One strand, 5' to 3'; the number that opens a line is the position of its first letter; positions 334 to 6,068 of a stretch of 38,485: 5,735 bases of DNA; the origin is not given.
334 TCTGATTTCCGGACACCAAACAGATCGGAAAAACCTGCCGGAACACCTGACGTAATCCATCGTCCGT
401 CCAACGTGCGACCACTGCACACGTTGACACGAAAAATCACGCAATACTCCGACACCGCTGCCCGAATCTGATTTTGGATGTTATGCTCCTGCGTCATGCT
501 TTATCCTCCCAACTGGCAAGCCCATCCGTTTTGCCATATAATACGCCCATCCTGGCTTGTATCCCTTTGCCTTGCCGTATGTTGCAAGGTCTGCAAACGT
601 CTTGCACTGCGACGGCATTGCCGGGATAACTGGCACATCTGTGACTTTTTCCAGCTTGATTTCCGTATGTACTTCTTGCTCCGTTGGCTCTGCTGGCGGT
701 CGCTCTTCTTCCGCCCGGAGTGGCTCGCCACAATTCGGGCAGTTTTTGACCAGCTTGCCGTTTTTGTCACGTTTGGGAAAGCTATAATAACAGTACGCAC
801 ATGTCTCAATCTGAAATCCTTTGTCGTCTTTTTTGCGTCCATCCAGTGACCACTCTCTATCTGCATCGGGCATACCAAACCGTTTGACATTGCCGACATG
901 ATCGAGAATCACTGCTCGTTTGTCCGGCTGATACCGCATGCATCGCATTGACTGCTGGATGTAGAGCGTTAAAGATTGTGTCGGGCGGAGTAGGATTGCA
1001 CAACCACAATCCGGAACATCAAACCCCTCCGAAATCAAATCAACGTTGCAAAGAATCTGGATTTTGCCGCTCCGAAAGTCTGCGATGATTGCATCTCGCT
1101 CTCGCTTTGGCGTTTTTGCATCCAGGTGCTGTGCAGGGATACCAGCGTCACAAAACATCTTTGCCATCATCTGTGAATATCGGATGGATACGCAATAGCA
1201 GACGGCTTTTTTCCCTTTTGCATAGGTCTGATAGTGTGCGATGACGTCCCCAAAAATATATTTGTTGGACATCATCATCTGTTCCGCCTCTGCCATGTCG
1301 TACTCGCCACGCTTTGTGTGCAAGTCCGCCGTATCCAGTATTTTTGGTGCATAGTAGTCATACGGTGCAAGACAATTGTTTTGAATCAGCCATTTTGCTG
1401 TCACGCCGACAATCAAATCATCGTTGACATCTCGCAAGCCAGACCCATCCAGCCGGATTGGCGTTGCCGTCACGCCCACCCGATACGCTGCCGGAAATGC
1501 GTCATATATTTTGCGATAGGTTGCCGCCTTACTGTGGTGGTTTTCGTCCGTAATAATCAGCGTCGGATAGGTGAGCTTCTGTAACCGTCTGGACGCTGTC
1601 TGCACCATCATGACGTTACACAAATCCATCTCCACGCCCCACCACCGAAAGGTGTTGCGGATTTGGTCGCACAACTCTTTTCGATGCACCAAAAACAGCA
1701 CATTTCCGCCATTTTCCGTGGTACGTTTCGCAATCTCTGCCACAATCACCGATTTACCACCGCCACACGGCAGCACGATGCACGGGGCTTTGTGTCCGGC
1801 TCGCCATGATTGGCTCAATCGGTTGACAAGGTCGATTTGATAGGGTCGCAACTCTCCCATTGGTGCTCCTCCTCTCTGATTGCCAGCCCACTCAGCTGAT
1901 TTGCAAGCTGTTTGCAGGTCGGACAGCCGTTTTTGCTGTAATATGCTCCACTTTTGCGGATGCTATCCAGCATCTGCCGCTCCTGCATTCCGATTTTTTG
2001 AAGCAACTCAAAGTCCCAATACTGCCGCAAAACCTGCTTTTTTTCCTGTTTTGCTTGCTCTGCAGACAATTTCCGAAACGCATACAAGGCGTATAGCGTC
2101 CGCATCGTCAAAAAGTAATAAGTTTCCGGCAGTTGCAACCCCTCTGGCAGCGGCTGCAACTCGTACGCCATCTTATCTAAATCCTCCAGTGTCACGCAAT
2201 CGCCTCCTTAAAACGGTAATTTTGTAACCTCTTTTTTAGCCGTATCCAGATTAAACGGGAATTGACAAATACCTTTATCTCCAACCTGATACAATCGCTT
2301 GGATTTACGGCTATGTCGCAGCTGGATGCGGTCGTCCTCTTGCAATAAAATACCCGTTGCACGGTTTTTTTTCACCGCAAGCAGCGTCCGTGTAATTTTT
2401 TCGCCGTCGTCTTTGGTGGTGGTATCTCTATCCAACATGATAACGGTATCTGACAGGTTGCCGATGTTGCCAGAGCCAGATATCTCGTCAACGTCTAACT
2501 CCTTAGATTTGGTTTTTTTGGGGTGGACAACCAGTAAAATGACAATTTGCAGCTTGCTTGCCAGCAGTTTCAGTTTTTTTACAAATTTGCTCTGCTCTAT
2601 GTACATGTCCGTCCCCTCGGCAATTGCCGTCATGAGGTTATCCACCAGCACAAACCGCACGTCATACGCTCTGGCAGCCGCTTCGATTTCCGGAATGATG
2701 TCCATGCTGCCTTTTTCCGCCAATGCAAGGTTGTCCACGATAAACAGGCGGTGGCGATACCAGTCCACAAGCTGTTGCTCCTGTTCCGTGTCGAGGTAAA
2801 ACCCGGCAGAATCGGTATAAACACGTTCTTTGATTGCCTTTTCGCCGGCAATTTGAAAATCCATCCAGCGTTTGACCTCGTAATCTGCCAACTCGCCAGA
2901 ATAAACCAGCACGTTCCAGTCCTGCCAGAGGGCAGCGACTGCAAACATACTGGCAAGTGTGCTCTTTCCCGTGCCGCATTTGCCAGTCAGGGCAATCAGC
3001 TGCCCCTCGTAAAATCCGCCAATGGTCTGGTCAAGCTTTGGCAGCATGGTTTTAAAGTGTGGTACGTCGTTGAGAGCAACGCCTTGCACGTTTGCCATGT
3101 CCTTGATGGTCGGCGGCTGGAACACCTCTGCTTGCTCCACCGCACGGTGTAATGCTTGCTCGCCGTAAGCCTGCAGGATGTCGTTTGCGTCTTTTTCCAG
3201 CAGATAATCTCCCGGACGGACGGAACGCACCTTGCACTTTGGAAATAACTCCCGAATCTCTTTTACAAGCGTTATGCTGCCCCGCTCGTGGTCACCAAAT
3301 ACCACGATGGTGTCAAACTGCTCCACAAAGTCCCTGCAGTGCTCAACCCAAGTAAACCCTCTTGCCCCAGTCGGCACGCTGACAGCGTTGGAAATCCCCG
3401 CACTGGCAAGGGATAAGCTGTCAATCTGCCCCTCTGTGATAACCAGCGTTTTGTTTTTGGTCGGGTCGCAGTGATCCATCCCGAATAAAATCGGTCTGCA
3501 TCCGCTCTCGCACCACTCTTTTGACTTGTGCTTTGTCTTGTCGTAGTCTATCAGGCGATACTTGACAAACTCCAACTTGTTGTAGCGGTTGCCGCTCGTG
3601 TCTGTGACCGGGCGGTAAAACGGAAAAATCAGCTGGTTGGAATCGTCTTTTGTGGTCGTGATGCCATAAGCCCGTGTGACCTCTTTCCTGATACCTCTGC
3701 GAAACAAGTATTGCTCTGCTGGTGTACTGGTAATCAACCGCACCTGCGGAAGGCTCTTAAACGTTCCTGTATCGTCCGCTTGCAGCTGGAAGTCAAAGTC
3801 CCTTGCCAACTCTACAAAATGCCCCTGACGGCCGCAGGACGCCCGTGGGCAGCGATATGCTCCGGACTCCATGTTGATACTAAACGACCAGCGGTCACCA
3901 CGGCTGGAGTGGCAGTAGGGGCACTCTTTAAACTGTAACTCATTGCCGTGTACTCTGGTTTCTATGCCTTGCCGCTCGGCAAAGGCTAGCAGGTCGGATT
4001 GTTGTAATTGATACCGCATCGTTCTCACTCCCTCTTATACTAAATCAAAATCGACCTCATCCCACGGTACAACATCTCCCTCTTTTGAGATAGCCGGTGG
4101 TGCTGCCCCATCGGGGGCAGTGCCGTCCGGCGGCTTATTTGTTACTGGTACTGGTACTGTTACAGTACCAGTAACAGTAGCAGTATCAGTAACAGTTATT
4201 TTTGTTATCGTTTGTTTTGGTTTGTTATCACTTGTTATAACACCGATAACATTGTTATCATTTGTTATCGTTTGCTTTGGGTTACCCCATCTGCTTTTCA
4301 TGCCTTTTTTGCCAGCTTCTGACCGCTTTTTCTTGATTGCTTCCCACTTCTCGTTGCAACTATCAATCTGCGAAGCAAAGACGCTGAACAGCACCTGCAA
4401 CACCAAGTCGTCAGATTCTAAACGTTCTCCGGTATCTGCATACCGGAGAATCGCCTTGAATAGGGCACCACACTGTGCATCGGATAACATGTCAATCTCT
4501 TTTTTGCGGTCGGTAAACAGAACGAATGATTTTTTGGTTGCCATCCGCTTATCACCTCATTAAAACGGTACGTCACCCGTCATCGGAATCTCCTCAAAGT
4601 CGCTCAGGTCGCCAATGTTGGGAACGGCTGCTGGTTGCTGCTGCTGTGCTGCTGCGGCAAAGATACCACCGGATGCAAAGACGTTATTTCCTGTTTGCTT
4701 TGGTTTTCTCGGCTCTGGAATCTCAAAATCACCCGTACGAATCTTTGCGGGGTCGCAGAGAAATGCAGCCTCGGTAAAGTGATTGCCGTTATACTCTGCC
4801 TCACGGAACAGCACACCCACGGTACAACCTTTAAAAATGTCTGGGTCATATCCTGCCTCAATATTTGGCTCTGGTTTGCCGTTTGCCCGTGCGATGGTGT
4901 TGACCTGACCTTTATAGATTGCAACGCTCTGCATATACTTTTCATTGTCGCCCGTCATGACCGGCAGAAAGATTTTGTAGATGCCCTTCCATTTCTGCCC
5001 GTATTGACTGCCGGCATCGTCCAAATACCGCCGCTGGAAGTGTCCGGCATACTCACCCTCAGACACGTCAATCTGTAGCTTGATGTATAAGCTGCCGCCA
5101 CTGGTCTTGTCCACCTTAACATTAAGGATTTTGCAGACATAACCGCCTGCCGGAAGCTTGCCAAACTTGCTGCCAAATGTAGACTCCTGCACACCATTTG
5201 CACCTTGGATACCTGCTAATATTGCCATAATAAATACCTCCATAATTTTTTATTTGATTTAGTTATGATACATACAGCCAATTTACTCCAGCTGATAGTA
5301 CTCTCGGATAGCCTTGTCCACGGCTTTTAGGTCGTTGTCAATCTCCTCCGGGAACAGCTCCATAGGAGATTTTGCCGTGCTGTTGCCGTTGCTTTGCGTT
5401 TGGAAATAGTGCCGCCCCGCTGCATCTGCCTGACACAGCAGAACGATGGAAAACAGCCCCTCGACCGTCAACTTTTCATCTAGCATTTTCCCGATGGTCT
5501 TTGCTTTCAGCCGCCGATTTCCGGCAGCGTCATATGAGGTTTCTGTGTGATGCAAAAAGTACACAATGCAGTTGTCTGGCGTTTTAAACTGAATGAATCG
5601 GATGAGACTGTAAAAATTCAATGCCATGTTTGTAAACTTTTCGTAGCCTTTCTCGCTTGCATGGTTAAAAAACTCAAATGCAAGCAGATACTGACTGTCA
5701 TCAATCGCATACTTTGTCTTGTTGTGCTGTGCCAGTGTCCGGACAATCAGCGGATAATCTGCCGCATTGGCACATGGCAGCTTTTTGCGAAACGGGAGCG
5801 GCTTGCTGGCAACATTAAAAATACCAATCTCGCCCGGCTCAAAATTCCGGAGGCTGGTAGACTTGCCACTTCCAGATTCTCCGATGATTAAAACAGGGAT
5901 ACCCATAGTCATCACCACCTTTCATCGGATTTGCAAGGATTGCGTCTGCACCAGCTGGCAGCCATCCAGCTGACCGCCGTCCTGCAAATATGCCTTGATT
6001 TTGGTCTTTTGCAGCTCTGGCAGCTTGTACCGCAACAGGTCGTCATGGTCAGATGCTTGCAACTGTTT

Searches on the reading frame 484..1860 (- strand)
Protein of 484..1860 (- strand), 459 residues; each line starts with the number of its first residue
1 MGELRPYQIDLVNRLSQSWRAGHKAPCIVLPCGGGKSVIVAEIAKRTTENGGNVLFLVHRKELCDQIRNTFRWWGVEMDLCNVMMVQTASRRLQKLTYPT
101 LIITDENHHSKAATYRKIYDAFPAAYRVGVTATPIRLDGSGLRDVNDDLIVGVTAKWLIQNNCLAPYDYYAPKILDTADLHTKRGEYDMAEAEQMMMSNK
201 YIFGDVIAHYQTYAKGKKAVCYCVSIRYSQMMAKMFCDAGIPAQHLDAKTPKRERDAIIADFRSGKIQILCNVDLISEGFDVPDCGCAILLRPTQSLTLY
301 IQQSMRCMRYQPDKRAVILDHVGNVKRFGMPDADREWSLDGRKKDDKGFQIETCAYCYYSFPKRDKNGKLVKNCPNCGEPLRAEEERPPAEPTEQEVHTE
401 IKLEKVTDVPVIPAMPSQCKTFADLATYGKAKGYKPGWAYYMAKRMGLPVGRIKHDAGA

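Call 65: search_protein_families(library=pfam, proteins=[window:484-1860:-], max_evalue=0.001)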
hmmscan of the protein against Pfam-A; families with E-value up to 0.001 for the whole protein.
window:484-1860:- (459 aa): 4 families
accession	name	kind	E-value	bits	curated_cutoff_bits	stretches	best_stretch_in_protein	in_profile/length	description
PF04851.21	ResIII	-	4.4e-27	95.4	22.5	1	3-136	3-164/164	Type III restriction enzyme, res subunit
PF00271.37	Helicase_C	-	4e-19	69.3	23.5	1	212-310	11-109/110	Helicase conserved C-terminal domain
PF18766.7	SWI2_SNF2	-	9.6e-08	32.4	26.7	0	100-138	120-159/221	SWI2/SNF2 ATPase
PF00270.35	DEAD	-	8.1e-05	22.8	26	1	25-103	16-99/167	DEAD/DEAH box helicase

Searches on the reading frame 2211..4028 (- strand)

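Call 65: search_protein_families(library=pfam, proteins=[window:2211-4028:-], max_evalue=0.001)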
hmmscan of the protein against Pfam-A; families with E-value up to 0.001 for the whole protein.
window:2211-4028:- (606 aa): 6 families
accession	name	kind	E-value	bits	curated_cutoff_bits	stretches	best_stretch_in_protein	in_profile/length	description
PF03796.21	DnaB_C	-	1.9e-16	60.6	27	1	326-557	3-236/255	DnaB-like helicase C terminal domain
PF13481.12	AAA_25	-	9.4e-15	55.2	27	1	324-507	14-194/195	AAA domain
PF06745.19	ATPase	-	8.5e-11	42.1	26.6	1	326-560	2-210/231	KaiC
PF13155.12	Toprim_2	-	5.7e-05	23.9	22.1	1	196-285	1-88/88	Toprim-like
PF13362.12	Toprim_3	-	0.00022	22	27.2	0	195-290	2-94/95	Toprim domain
PF00005.33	ABC_tran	-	0.0005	21.1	25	0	339-364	8-33/137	ABC transporter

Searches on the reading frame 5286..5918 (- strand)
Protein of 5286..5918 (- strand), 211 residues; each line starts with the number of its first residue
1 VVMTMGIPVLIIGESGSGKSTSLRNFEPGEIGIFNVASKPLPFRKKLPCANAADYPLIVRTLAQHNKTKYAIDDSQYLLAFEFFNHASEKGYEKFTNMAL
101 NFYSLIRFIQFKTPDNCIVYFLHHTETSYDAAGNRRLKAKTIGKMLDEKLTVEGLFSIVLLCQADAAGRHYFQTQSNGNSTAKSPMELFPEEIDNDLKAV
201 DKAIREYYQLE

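Call 65: search_protein_families(library=pfam, proteins=[window:5286-5918:-], max_evalue=0.001)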
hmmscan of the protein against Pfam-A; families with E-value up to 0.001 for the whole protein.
window:5286-5918:- (211 aa): 1 family
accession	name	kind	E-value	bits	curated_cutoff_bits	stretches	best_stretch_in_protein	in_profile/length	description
PF13479.12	AAA_24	-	4.6e-07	30.3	27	0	88-185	99-194/195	AAA domain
